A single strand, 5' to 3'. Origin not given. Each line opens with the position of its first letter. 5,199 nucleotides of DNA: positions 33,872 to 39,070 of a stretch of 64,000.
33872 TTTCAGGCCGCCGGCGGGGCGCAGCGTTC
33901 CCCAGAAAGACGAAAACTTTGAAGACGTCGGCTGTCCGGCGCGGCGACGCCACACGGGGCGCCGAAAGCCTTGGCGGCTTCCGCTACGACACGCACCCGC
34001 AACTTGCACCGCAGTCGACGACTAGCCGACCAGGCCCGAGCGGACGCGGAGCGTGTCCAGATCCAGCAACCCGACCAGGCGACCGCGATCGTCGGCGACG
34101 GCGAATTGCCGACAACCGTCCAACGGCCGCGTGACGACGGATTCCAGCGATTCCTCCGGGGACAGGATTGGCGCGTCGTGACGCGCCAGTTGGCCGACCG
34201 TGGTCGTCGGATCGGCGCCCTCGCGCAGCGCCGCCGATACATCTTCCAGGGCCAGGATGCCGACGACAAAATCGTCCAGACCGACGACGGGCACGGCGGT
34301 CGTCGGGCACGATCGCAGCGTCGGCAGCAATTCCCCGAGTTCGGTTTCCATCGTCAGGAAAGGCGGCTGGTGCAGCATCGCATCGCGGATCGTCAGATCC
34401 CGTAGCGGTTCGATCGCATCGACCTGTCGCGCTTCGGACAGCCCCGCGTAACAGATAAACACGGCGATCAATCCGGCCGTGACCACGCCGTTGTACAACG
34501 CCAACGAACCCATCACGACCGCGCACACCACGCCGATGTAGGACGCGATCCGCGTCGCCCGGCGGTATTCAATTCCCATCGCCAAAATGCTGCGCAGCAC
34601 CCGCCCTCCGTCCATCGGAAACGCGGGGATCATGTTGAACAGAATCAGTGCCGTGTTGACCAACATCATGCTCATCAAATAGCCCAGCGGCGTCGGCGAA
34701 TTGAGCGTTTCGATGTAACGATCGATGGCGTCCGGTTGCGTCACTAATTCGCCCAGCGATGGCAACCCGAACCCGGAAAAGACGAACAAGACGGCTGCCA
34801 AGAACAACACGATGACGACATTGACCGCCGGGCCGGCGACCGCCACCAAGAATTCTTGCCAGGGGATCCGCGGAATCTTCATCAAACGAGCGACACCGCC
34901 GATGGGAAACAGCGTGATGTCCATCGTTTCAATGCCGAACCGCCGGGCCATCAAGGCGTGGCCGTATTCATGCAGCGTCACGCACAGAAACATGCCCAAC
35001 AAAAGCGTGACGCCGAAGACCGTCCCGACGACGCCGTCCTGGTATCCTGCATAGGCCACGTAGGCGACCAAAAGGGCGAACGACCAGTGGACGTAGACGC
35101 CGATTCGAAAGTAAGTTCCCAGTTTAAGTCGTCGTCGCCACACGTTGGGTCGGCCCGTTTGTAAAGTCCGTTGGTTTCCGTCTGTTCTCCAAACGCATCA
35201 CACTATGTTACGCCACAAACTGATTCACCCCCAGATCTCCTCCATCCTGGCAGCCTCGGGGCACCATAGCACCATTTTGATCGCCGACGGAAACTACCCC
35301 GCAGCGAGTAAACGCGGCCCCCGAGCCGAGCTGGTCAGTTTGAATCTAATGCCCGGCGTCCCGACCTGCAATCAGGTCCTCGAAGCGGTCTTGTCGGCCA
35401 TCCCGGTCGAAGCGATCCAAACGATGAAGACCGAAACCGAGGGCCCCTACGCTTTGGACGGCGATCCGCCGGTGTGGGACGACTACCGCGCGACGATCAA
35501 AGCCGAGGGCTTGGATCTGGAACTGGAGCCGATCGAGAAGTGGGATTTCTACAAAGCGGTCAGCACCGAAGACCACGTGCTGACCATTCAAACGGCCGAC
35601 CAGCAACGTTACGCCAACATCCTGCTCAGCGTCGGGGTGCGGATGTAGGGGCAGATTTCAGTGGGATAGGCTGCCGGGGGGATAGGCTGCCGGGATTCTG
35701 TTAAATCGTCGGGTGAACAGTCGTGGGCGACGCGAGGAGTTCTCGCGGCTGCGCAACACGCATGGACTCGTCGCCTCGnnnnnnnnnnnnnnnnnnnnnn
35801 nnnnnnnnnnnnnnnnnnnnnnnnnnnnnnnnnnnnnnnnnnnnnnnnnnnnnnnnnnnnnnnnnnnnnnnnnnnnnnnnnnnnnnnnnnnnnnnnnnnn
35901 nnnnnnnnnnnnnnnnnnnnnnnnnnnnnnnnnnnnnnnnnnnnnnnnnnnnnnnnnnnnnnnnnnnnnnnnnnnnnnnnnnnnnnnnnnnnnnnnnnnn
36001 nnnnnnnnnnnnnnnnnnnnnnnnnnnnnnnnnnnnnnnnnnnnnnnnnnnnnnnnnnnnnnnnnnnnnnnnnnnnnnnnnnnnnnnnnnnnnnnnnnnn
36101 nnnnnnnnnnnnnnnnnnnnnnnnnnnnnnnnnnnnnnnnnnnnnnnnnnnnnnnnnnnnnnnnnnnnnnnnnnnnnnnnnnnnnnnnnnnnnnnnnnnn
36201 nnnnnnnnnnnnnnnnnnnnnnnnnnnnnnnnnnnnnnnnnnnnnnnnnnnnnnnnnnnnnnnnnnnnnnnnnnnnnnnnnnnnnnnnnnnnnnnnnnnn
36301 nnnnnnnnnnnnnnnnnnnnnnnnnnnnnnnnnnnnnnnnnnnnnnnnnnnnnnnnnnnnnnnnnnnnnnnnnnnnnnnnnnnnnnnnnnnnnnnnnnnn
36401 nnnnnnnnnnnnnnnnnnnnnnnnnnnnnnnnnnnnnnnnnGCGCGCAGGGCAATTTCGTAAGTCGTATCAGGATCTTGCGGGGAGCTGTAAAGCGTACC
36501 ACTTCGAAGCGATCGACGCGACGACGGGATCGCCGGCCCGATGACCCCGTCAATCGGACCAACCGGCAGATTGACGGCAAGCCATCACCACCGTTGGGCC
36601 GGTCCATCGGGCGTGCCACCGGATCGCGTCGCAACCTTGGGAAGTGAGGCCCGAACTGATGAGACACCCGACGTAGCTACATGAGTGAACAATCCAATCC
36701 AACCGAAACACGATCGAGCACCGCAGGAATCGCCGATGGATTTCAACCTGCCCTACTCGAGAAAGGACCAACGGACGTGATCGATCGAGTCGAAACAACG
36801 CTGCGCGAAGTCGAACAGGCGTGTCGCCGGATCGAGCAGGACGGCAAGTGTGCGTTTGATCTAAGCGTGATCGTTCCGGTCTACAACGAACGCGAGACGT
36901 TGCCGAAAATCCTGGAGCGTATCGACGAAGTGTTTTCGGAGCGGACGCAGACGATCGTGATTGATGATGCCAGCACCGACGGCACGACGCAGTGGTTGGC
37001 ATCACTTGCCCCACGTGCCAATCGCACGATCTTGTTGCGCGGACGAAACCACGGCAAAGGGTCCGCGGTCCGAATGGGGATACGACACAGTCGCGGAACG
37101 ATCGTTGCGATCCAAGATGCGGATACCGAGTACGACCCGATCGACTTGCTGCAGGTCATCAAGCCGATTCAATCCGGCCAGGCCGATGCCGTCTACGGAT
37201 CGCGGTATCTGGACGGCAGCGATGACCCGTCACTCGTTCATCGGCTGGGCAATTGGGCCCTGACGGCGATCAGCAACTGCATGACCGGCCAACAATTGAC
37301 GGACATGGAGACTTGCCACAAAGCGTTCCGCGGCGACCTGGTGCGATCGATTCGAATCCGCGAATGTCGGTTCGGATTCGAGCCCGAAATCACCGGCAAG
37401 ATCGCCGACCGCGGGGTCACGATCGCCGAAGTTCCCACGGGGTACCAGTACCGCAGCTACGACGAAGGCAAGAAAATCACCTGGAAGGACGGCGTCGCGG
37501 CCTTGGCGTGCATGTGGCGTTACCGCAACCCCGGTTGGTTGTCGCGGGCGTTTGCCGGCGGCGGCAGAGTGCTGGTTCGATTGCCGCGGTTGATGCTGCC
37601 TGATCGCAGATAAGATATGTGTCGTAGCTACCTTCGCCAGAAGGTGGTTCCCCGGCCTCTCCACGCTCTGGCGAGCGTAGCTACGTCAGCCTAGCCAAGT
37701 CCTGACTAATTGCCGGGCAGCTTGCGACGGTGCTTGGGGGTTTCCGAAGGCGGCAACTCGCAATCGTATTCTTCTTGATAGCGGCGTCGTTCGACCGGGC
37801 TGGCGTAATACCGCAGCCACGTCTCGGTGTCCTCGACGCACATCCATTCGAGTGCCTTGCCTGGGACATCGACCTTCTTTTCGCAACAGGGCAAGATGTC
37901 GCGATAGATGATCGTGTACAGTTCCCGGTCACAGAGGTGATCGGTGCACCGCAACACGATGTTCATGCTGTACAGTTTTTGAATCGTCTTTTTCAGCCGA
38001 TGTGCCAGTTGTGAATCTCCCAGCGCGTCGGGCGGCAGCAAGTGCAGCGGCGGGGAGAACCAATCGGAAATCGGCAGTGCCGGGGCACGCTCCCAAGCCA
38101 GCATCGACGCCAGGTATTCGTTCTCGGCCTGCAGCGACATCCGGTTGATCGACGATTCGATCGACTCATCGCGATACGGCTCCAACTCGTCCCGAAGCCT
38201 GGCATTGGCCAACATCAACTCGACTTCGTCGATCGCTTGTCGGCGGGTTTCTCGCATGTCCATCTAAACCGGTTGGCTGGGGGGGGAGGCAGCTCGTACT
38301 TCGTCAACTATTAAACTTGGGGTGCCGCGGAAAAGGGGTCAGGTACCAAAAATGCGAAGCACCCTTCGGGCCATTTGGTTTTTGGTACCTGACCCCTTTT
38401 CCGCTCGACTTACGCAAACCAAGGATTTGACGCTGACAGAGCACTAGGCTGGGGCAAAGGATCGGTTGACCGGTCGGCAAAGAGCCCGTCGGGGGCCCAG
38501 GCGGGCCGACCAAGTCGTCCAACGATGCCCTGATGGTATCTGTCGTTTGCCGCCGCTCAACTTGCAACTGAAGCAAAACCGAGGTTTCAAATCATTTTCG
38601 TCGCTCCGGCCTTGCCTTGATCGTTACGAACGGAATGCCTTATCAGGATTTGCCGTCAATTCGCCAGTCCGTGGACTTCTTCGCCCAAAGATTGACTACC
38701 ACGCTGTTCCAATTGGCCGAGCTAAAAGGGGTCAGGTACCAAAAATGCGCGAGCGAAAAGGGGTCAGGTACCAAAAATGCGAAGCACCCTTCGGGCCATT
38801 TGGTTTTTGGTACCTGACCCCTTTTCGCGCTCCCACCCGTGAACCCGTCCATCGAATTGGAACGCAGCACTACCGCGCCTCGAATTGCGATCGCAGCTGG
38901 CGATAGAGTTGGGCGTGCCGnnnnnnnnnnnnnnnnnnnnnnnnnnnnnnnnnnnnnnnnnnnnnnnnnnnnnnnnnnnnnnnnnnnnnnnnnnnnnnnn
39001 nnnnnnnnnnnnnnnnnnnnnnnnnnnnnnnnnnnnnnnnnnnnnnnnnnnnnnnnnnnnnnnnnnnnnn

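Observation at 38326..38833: Tandemly arranged perfect 70-nt hairpins (2.5 copies) downstream of the glycosyltransferase operon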

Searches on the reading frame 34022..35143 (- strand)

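Call 7: search_protein_families(library=pfam, proteins=[window:34022-35143:-])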
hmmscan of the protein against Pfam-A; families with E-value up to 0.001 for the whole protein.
window:34022-35143:- (373 aa): 3 families
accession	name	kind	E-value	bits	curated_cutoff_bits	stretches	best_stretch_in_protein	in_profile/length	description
PF02163.28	Peptidase_M50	-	1.1e-23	84.2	27.2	1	47-210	2-220/221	Peptidase family M50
PF00571.33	CBS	-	3.1e-10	40.6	24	0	252-307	1-56/57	CBS domain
PF13398.12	Peptidase_M50B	-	0.00052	20.2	26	1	50-120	20-90/201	Peptidase M50B-like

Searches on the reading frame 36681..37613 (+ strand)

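Call 7: search_protein_families(library=pfam, proteins=[window:36681-37613:+])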
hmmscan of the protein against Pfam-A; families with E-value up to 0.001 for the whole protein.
window:36681-37613:+ (310 aa): 3 families
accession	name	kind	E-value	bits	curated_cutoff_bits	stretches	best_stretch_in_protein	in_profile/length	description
PF00535.33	Glycos_transf_2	-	1.2e-28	100.6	23.3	1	62-217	1-160/168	Glycosyl transferase family 2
PF13641.12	Glyco_tranf_2_3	-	0.00019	22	27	1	61-181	3-129/230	Glycosyltransferase like family 2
PF10111.15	Glyco_tranf_2_2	-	0.00052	20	27.3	1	62-158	1-101/276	Glycosyltransferase like family 2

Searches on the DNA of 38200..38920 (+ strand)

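Call 35: search_rna_families(source=window, start=38200, end=38920, threshold=evalue, max_evalue=10)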
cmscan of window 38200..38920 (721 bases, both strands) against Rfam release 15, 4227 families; matches with E-value up to 10: 17.
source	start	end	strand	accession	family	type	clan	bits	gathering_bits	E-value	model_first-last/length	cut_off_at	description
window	38327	38404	+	RF03610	mir-H7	Gene; miRNA;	CL00141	37.6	94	6.9e-05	1-69/69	no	mir-H7 microRNA precursor family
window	38327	38404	-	RF03610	mir-H7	Gene; miRNA;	CL00141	36.3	94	0.00014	1-69/69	no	mir-H7 microRNA precursor family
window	38744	38838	-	RF04279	mir-H20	Gene; miRNA;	CL00141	32.9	99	0.0004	1-82/82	no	mir-H20 microRNA precursor family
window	38745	38833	+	RF04279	mir-H20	Gene; miRNA;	CL00141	32.7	99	0.00045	1-82/82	no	mir-H20 microRNA precursor family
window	38330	38401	-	RF00976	mir-583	Gene; miRNA;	-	29.3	80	0.00075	1-62/62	no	mir-583 microRNA precursor family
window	38327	38404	-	RF03325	mir-4872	Gene; miRNA;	-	28.9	58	0.00072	1-76/76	no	mir-4872 microRNA precursor family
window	38735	38836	-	RF00766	mir-335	Gene; miRNA;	-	28.5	64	0.00039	1-92/92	no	mir-335 microRNA precursor family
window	38754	38827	-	RF03349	mir-3151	Gene; miRNA;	-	26.3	83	0.041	1-85/85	no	mir-3151 microRNA precursor family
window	38753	38828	-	RF03325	mir-4872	Gene; miRNA;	-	26.2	58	0.0042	1-76/76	no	mir-4872 microRNA precursor family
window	38750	38831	-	RF03792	MIR6462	Gene; miRNA;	-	25.5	96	0.041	1-119/119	no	MIR6462 microRNA precursor family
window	38326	38405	-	RF03349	mir-3151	Gene; miRNA;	-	25.4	83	0.067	1-85/85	no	mir-3151 microRNA precursor family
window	38754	38827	+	RF03349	mir-3151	Gene; miRNA;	-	25.3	83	0.07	1-85/85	no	mir-3151 microRNA precursor family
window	38326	38405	+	RF03349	mir-3151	Gene; miRNA;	-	25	83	0.083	1-85/85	no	mir-3151 microRNA precursor family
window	38330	38401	-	RF00766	mir-335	Gene; miRNA;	-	23.3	64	0.013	5-78/92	no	mir-335 microRNA precursor family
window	38744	38837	-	RF00752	mir-14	Gene; miRNA;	-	21.4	53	0.069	1-63/63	no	mir-14 microRNA precursor family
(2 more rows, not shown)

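Call 63: search_dna_similar(query=window:38290-38450:+, collection=plasmids, mode=distant, max_evalue=0.001, max_rows=20)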
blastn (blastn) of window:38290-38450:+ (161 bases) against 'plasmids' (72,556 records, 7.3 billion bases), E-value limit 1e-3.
No match.
